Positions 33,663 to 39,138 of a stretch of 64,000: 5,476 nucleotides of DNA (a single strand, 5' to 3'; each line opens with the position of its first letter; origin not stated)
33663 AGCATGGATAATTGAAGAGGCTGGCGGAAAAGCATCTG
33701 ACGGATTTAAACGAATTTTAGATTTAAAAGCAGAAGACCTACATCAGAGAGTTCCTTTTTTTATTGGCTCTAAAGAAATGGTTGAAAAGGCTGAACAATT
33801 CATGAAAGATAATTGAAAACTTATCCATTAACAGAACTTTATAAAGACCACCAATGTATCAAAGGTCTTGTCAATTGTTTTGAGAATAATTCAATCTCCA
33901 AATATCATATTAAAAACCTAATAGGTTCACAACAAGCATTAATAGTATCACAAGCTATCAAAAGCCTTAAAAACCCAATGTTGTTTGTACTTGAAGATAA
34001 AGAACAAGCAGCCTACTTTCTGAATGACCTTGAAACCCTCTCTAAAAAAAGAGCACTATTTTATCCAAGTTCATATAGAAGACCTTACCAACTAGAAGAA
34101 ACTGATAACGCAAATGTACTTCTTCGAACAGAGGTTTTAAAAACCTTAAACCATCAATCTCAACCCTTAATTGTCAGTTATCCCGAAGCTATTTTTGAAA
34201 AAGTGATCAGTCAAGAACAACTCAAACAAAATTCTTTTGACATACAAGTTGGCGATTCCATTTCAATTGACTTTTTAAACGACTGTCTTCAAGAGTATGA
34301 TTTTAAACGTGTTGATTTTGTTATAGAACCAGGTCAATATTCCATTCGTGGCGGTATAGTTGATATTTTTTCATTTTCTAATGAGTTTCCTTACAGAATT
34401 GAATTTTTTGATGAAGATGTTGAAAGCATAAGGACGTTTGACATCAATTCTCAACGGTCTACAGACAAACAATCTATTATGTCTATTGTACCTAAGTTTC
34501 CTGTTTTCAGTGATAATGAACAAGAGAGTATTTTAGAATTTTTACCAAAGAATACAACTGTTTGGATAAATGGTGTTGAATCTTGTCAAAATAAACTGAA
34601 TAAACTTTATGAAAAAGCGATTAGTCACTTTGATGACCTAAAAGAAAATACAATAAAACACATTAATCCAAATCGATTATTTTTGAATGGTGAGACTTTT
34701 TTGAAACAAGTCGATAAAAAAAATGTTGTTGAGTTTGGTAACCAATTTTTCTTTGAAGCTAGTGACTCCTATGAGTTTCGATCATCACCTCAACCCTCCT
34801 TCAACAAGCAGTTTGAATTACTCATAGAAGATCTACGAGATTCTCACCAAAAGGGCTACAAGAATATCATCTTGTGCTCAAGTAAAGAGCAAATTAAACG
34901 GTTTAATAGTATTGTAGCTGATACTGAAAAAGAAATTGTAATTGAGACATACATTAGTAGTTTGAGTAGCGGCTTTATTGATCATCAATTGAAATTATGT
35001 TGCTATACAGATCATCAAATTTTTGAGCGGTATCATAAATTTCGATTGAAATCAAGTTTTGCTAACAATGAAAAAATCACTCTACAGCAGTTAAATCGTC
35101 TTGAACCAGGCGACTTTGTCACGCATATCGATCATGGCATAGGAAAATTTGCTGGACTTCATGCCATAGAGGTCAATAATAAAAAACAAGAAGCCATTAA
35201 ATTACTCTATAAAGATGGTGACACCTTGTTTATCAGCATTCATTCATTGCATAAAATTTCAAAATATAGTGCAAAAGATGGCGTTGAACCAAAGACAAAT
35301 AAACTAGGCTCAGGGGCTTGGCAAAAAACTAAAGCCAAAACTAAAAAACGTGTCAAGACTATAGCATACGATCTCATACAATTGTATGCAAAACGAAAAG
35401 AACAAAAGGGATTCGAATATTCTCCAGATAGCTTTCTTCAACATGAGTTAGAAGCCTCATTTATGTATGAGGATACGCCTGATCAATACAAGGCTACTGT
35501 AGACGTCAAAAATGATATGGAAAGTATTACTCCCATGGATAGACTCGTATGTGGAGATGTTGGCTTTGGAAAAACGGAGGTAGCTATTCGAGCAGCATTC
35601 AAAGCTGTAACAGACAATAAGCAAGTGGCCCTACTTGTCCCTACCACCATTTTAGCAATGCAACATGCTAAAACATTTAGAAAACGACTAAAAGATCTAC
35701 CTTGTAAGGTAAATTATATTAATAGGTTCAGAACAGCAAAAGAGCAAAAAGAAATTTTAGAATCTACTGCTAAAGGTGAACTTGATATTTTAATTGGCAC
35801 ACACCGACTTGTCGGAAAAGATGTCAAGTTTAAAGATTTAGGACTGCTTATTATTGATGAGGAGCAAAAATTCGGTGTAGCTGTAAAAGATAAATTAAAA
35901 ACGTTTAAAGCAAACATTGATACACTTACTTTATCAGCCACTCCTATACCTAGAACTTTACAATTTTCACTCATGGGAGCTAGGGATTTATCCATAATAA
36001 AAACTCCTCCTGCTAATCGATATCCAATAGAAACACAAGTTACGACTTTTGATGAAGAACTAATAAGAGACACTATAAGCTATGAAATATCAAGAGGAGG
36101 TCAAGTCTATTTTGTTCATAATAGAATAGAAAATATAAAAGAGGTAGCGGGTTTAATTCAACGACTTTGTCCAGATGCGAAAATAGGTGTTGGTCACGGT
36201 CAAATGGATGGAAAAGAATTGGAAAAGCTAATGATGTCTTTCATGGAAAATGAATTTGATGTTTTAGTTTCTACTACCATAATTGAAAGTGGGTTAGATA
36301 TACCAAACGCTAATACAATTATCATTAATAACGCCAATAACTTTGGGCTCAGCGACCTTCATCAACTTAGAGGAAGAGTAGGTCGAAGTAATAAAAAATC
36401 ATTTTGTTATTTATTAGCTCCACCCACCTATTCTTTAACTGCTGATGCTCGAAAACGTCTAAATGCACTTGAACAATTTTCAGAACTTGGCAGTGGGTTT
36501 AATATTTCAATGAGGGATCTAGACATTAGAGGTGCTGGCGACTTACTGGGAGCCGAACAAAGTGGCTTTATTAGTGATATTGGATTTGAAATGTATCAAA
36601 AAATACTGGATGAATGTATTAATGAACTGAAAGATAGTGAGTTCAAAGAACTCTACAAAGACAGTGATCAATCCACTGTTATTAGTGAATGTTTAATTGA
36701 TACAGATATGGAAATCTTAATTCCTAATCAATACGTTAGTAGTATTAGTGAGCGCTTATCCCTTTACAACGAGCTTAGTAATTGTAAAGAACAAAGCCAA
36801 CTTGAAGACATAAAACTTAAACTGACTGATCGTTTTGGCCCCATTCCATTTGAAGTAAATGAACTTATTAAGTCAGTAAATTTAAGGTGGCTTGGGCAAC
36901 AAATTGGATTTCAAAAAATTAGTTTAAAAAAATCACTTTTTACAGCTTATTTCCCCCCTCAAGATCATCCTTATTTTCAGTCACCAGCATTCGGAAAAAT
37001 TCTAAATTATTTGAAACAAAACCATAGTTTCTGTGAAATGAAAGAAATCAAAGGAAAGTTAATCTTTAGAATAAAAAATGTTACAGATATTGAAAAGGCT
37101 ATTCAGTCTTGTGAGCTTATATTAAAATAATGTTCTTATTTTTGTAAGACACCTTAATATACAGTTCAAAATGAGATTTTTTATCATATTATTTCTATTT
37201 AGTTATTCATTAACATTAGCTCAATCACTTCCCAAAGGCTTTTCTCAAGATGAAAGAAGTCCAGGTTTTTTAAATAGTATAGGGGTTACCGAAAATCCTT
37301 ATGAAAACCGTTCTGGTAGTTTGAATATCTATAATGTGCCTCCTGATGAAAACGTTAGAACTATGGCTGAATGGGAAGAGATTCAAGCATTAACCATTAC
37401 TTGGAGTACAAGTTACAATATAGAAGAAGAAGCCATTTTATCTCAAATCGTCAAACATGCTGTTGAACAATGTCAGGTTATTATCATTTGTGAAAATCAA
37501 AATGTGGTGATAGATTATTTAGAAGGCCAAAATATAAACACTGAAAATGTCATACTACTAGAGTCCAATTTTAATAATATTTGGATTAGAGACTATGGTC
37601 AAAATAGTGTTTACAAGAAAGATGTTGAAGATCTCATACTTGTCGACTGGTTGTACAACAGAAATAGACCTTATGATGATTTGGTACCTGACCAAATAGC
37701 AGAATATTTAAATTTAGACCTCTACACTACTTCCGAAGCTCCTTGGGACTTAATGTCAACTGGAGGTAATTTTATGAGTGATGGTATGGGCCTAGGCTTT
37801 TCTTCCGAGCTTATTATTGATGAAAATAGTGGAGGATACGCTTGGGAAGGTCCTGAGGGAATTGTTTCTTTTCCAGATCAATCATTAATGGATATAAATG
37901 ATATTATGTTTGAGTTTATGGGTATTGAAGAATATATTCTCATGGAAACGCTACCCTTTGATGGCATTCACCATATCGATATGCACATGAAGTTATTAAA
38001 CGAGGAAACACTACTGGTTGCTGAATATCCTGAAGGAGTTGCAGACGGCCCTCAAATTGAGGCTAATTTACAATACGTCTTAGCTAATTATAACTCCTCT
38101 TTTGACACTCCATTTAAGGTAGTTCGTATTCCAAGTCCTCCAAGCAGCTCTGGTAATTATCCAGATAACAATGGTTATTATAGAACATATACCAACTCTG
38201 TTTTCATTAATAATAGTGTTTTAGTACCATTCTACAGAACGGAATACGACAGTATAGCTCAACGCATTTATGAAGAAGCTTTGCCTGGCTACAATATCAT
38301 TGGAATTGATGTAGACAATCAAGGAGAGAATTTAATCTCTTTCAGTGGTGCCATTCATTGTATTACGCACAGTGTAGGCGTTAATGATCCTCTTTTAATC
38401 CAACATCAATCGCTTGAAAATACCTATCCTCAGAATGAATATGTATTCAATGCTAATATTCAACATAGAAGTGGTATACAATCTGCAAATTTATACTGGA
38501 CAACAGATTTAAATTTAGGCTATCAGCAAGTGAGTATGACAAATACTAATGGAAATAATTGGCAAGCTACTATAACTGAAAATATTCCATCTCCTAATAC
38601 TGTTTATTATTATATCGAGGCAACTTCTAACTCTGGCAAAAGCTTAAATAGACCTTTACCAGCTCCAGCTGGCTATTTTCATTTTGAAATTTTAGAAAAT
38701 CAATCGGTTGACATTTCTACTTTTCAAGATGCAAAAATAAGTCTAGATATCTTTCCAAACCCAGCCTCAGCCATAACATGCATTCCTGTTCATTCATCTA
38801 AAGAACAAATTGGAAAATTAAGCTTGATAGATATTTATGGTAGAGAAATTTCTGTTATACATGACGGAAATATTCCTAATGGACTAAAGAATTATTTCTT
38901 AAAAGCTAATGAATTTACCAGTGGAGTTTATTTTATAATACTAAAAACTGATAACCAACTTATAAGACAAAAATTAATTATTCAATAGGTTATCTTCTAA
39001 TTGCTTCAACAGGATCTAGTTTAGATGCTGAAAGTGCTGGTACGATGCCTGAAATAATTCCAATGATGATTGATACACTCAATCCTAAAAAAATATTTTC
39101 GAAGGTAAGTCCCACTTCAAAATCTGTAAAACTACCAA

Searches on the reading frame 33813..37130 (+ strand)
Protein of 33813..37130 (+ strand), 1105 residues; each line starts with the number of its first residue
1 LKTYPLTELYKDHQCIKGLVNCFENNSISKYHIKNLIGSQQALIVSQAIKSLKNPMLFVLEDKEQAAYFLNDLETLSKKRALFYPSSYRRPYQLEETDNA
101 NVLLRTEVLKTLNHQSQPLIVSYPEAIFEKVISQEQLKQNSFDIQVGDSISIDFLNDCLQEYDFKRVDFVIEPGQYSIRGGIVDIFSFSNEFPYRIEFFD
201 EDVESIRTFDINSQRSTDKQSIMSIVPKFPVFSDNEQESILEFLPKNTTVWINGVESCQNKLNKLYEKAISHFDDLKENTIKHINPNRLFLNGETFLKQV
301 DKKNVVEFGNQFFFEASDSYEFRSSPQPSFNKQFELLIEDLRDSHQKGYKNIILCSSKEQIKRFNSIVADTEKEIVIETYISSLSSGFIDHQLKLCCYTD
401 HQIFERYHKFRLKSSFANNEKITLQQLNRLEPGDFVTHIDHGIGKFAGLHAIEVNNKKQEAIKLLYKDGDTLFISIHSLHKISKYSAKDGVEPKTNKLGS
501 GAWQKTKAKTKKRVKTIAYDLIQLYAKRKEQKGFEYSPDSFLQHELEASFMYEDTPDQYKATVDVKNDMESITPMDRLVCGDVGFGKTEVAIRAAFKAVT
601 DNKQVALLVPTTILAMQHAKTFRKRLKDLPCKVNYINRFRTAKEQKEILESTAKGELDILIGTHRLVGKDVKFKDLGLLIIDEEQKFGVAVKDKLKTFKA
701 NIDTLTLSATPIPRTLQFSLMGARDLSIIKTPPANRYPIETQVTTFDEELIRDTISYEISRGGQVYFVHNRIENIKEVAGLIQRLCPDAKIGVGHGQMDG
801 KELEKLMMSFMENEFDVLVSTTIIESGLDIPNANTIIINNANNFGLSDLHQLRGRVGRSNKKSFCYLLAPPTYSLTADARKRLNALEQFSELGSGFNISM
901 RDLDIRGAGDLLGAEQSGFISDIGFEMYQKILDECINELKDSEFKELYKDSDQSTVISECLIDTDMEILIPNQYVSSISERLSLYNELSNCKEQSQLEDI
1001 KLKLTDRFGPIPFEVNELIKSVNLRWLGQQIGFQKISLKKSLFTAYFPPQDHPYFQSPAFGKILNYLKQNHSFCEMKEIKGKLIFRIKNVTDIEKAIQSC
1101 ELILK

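Call 48: search_protein_families(library=pfam, proteins=[window:33813-37130:+], max_evalue=0.00001)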
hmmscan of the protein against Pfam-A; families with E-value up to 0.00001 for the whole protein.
window:33813-37130:+ (1105 aa): 6 families
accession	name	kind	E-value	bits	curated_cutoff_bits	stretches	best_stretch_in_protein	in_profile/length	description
PF03461.20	TRCF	-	2e-23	83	25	1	965-1052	2-89/95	TRCF domain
PF00270.35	DEAD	-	6.2e-23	81.8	26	1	574-716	14-164/167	DEAD/DEAH box helicase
PF00271.37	Helicase_C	-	4.1e-22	78.9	23.5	1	754-859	9-109/110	Helicase conserved C-terminal domain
PF17757.6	UvrB_inter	-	1.3e-20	73.7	22.9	1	143-228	2-88/91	UvrB interaction domain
PF02559.22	CarD_TRCF_RID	-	2.8e-16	59.7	23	1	430-486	1-57/57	CarD-like/TRCF RID domain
PF04851.21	ResIII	-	6.9e-06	26.5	22.5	1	580-711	29-162/164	Type III restriction enzyme, res subunit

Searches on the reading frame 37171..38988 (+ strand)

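Call 48: search_protein_families(library=pfam, proteins=[window:37171-38988:+], max_evalue=0.00001)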
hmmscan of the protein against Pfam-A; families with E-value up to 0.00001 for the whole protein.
window:37171-38988:+ (605 aa): 2 families
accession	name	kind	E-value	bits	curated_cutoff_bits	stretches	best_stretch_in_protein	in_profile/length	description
PF04371.20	PAD_porph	-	5.9e-32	111.6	25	1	64-401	2-319/321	Porphyromonas-type peptidyl-arginine deiminase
PF18962.6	Por_Secre_tail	-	6.9e-08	33.1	27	1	527-604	1-75/75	Secretion system C-terminal sorting domain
